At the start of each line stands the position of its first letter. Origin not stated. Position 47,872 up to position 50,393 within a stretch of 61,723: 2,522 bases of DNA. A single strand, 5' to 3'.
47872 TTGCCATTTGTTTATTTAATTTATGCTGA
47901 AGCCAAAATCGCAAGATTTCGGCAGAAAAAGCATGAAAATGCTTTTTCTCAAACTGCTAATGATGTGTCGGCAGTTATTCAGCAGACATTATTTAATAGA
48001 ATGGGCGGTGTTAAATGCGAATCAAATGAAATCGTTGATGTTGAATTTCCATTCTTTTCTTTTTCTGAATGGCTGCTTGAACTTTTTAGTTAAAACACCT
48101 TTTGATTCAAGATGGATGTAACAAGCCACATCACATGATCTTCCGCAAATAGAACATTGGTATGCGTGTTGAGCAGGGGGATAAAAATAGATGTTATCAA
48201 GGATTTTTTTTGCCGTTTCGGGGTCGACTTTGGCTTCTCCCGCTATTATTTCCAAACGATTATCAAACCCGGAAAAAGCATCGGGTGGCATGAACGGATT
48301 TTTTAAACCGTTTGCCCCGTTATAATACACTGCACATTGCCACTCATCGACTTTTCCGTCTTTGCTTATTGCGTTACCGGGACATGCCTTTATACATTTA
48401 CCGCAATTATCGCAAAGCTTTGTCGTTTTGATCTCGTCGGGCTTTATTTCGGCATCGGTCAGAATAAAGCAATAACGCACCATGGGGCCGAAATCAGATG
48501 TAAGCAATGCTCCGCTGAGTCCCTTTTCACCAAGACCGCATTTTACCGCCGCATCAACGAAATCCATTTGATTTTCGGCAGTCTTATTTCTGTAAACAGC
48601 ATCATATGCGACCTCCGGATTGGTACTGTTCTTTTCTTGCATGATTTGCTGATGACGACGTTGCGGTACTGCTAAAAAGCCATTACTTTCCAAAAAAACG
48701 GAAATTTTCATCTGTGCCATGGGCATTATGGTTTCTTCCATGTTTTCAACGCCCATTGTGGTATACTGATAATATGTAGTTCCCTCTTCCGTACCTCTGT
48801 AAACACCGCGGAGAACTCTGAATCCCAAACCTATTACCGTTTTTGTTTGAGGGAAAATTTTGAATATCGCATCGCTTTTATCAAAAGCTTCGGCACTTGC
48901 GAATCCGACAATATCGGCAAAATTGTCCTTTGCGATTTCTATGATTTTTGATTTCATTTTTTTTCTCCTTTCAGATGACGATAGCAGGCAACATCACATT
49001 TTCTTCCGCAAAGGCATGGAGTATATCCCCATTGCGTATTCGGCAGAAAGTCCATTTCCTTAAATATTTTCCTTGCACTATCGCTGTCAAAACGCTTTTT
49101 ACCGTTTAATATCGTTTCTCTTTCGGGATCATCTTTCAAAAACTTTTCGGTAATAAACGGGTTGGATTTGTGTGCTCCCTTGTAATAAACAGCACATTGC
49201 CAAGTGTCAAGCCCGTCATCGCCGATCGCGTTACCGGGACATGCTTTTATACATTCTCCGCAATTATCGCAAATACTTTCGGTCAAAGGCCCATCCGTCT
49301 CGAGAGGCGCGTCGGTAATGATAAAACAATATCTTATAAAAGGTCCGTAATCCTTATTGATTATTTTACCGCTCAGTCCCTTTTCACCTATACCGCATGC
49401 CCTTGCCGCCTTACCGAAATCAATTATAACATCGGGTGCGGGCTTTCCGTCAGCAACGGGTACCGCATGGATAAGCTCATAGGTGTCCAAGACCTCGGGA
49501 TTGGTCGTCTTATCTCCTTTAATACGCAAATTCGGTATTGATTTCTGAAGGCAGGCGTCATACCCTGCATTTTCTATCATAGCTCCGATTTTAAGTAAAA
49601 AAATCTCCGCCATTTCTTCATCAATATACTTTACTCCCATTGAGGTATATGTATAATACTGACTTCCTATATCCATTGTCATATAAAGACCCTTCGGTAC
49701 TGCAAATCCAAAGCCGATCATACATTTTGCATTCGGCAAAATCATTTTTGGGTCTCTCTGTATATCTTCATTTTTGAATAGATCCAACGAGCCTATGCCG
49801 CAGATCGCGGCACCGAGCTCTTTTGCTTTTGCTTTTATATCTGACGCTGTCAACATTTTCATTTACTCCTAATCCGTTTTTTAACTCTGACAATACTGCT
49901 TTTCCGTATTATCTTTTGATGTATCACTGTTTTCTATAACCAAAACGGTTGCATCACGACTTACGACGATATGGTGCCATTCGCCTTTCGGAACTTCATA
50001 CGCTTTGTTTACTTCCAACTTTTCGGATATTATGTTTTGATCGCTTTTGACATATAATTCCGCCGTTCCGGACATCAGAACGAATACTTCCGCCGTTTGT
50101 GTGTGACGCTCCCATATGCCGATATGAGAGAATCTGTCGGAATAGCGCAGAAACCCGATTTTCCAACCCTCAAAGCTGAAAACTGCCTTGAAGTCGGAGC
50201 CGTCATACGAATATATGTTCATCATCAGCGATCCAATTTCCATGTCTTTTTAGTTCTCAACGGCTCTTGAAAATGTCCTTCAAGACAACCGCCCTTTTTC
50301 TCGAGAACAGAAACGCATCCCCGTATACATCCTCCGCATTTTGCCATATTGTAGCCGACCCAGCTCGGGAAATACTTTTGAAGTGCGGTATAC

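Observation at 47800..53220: AT-rich accessory operon: U32-like protein, three QueG/RdhA-type Fe-S paralogues and a cupin, facing an AraC regulator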

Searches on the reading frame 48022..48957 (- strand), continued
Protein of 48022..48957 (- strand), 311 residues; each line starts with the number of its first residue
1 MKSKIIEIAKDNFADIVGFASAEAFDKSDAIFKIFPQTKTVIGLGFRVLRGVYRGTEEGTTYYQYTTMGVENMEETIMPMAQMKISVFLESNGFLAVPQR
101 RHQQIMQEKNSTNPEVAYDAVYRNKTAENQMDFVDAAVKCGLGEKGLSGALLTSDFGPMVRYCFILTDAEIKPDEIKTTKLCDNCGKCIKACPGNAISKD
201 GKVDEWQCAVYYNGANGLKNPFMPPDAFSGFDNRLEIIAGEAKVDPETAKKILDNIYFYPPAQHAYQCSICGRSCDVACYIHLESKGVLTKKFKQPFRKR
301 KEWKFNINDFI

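Call 51: search_solved_structures(query=A2, max_evalue=0.001, show_alignments=5)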
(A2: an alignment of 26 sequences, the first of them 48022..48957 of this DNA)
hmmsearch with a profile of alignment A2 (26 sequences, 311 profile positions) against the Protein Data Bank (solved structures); distinct sequences matched with E-value up to 0.001: 8.
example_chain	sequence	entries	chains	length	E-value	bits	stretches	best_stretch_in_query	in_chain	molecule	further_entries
8q4h_A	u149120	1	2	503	2.9e-13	52.8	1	134-211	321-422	Tetrachloroethene reductive dehalogenase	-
5d08_A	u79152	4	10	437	6.3e-12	48.4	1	128-231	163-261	Epoxyqueuosine reductase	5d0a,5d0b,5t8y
5d6s_A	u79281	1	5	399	8.6e-11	44.7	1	122-217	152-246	Epoxyqueuosine reductase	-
4uqu_A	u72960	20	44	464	4.5e-10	42.3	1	134-199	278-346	TETRACHLOROETHENE REDUCTIVE DEHALOGENASE CATALYTIC SUBUNIT PCEA | TETRACHLOROETHENE REDUCTIVE DEHALOGENASE CATALYTIC SUBUNIT | Tetrachloroethene reductive dehal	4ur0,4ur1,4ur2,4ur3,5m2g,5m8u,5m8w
5t5i_G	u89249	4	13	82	6.4e-05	25.4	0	175-198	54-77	Tungsten formylmethanofuran dehydrogenase subunit fwdG | Tungsten formylmethanofuran dehydrogenase, subunit G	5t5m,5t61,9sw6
4ras_A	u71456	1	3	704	0.0002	23.7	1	134-199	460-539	Oxidoreductase, NAD-binding/iron-sulfur cluster-binding protein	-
6zxu_A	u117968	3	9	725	0.00021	23.7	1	134-199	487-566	Oxidoreductase, NAD-binding/iron-sulfur cluster-binding protein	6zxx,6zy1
6zy0_A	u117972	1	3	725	0.0003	23.2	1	134-199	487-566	Oxidoreductase, NAD-binding/iron-sulfur cluster-binding protein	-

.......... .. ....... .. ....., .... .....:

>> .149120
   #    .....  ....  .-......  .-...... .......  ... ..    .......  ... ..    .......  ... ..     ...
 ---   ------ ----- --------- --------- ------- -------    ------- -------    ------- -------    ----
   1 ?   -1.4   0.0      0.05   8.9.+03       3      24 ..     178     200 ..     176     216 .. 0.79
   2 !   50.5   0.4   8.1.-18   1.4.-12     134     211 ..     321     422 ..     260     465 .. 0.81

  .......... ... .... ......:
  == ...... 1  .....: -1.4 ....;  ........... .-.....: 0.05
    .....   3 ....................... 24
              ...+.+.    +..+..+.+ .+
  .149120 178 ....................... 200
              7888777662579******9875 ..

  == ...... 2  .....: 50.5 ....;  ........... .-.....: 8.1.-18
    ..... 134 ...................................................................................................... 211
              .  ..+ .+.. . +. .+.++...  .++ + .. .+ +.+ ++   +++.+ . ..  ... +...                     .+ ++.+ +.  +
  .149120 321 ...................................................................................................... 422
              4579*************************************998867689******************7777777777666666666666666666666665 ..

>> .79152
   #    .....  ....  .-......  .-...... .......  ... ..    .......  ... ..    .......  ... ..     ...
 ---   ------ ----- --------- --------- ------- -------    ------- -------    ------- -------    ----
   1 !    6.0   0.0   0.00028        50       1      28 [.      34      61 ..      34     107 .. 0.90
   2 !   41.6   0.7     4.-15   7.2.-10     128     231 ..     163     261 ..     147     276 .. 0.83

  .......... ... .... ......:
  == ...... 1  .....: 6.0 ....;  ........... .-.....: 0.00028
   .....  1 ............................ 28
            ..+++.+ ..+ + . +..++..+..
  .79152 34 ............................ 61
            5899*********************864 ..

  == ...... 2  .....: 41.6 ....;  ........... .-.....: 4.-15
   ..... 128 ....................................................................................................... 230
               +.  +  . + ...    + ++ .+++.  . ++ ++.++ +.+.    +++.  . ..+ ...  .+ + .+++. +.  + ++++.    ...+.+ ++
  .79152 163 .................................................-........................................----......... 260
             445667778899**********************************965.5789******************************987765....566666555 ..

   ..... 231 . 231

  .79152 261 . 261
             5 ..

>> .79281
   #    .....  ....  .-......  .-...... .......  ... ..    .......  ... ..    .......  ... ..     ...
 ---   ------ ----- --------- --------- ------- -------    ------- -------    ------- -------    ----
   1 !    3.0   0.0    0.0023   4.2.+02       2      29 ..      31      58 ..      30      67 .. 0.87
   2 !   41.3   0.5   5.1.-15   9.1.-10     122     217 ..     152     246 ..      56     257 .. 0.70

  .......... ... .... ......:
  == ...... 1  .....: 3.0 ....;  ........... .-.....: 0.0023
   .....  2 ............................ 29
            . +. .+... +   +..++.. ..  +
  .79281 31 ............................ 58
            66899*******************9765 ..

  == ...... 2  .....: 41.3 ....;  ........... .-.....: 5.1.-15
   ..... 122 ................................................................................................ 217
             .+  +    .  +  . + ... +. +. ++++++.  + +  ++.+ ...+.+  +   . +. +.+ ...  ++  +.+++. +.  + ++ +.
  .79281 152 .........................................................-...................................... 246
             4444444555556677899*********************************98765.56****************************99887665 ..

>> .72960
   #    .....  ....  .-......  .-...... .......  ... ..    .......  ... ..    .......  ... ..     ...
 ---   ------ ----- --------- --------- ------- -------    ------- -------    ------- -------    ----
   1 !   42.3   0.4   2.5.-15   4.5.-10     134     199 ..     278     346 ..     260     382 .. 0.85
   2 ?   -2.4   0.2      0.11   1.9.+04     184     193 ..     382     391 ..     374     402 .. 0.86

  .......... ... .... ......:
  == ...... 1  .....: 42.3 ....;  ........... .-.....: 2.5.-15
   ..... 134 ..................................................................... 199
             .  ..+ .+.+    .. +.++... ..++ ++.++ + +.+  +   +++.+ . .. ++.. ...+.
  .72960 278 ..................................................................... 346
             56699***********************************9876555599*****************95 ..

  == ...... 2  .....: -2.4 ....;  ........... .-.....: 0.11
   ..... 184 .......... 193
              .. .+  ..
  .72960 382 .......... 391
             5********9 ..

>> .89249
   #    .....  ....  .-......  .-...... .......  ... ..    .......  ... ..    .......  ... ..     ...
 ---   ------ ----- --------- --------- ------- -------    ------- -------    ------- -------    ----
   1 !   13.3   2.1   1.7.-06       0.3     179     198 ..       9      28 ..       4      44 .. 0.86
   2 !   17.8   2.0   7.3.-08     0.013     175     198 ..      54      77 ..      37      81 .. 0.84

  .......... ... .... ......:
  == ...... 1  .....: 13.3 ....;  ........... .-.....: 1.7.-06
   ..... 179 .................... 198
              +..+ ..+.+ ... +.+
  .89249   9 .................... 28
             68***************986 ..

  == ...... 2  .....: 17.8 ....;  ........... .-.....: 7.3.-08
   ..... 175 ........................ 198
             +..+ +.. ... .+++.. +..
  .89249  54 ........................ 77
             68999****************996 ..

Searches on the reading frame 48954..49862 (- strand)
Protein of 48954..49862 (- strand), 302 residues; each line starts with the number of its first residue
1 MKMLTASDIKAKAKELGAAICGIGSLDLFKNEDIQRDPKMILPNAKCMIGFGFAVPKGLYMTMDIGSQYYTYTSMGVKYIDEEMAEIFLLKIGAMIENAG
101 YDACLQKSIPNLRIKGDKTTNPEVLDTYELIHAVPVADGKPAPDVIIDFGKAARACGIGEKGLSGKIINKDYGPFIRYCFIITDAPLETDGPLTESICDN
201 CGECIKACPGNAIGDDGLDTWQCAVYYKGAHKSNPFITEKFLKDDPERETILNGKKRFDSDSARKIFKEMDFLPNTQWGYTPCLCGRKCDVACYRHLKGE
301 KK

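Call 3: search_protein_families(library=pfam, proteins=[window:48954-49862:-], max_evalue=0.1)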
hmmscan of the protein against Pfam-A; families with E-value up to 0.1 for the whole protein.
window:48954-49862:- (302 aa): 8 families
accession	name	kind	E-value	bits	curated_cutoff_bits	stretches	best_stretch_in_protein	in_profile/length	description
PF00037.32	Fer4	-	4.3e-05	23.6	21.1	1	195-213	5-23/24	4Fe-4S binding domain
PF12800.12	Fer4_4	-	0.00049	20.7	24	1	196-209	2-15/17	4Fe-4S binding domain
PF13484.11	Fer4_16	-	0.00058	21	30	1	198-230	2-36/66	4Fe-4S double cluster binding domain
PF12837.12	Fer4_6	-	0.00083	19.6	25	1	195-213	6-24/24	4Fe-4S binding domain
PF13237.11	Fer4_10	-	0.0016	18.8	25.5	1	195-210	6-21/53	4Fe-4S dicluster domain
PF12838.12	Fer4_7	-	0.01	16.7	27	1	198-213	2-17/52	4Fe-4S dicluster domain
PF13187.11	Fer4_9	-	0.016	15.6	27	1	198-216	2-20/52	4Fe-4S dicluster domain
PF12798.12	Fer4_3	-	0.06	14.6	27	1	198-212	1-15/15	4Fe-4S binding domain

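Call 4: search_protein_families(library=ncbifam, proteins=[window:48954-49862:-], max_evalue=0.1)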
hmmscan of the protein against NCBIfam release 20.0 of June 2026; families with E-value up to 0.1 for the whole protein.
window:48954-49862:- (302 aa): 10 families
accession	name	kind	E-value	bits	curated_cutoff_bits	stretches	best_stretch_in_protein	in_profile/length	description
TIGR00276.1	TIGR00276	equivalog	1.1e-12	47.6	200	1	152-227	136-211/337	tRNA epoxyqueuosine(34) reductase QueG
TIGR02486.1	RDH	subfamily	6.6e-12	45.9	160.35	1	153-228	157-237/314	reductive dehalogenase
TIGR02912.1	sulfite_red_C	equivalog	0.0002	20.4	324.1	1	195-243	200-247/314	sulfite reductase subunit C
TIGR04041.1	activase_YjjW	hypoth_equivalog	0.0013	18.3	250.2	1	191-213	36-58/276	YjjW family glycine radical enzyme activase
NF040763.1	FeFe_hydrog_A6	exception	0.012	14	765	1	190-215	182-207/571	NADH-dependent [FeFe] hydrogenase, group A6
TIGR04105.1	FeFe_hydrog_B1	subfamily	0.015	14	450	1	195-214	141-160/462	monomeric [FeFe] hydrogenase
TIGR02512.1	FeFe_hydrog_A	subfamily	0.026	13.4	405.95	1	189-215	43-69/375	[FeFe] hydrogenase, group A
NF038196.1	ferrodoxin_EFR1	subfamily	0.051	13.6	75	1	192-213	208-229/242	EFR1 family ferrodoxin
NF042919.1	ChlAlygly_Syn_BesC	equivalog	0.057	12.8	500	1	71-105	162-196/257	4-chloro-allylglycine synthase BesC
NF005745.0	PRK07569.1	equivalog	0.09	12.1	333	0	196-217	190-211/238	bidirectional hydrogenase complex protein HoxU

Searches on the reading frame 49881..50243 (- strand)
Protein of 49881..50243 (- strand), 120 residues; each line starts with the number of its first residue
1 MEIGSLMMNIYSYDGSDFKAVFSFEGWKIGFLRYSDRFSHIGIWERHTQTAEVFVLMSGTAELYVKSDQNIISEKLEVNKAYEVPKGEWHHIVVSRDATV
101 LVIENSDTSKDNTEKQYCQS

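Call 3: search_protein_families(library=pfam, proteins=[window:49881-50243:-], max_evalue=0.1)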
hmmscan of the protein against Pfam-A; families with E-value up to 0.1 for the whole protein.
window:49881-50243:- (120 aa): 2 families
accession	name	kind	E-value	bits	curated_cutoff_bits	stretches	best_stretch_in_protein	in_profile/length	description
PF07883.17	Cupin_2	-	1.7e-05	24.9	27.2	1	43-101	12-67/70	Cupin domain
PF13385.13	Laminin_G_3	-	0.0013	19.3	27.6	1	53-101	46-93/151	Concanavalin A-like lectin/glucanases superfamily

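Call 4: search_protein_families(library=ncbifam, proteins=[window:49881-50243:-], max_evalue=0.1)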
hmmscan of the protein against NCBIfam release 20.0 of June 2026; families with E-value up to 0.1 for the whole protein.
window:49881-50243:- (120 aa): 1 family
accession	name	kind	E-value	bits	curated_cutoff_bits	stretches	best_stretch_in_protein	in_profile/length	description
TIGR04366.1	cupin_WbuC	subfamily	2.6e-06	27.3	42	1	46-102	51-112/132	WbuC family cupin fold metalloprotein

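Call 74: search_solved_structures(query=window:49881-50243:-, max_evalue=1, show_alignments=1)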
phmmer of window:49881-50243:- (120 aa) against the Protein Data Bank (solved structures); distinct sequences matched with E-value up to 1: 2.
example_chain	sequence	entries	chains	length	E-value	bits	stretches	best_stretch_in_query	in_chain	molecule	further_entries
3d82_A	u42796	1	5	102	3.9e-06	30.2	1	43-104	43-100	Cupin 2, conserved barrel domain protein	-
3d0j_A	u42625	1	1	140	6.3e-06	29.6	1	9-114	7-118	Uncharacterized protein CA_C3497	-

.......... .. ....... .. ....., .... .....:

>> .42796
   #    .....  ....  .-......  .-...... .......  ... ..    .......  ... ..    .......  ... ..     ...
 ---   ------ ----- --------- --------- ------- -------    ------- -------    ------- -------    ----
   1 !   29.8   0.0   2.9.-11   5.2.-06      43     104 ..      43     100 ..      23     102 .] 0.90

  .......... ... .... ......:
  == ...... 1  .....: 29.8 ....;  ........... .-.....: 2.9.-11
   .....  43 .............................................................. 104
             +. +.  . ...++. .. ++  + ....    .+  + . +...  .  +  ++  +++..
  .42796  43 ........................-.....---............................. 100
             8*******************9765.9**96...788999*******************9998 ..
